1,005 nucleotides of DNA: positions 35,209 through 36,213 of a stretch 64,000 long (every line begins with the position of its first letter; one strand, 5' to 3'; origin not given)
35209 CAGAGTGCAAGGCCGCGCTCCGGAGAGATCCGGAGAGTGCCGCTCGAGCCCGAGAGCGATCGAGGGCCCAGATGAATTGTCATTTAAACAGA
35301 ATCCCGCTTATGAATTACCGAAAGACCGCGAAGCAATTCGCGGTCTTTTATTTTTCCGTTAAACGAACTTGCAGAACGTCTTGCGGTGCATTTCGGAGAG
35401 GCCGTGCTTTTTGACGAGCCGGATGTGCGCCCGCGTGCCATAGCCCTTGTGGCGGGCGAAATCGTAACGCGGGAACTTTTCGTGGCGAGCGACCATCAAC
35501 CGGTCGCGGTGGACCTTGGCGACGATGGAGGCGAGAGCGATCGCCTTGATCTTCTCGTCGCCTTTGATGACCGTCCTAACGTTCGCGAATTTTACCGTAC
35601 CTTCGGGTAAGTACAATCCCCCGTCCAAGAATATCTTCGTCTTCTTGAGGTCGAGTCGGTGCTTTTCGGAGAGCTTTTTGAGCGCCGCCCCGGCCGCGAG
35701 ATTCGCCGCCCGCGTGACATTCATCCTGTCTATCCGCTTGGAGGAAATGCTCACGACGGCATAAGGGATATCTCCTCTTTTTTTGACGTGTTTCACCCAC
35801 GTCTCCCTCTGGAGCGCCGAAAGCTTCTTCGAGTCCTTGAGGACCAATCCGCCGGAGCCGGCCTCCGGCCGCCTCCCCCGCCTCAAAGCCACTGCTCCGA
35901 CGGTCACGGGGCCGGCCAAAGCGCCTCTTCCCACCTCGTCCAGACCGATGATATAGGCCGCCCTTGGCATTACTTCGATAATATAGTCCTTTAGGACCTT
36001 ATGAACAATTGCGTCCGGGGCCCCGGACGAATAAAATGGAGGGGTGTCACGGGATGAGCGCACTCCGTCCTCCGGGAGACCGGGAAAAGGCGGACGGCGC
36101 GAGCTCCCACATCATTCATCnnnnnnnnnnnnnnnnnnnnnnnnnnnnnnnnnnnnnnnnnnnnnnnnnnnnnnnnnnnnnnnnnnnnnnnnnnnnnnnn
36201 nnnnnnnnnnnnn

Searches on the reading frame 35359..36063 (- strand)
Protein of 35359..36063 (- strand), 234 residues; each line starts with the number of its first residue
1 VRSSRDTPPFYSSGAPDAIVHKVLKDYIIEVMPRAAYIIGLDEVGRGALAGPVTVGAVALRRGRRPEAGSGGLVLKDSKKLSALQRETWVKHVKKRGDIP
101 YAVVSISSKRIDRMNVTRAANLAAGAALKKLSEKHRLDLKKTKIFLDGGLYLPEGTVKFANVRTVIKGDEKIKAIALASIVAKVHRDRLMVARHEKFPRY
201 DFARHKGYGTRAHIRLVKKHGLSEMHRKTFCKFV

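Call 55: search_protein_families(library=pfam, proteins=[window:35359-36063:-], max_evalue=0.0001)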
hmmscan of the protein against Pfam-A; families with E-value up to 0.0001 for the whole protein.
window:35359-36063:- (234 aa): 1 family
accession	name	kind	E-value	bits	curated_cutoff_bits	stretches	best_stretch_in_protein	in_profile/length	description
PF01351.25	RNase_HII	-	5.2e-33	115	25.8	1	39-232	1-198/199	Ribonuclease HII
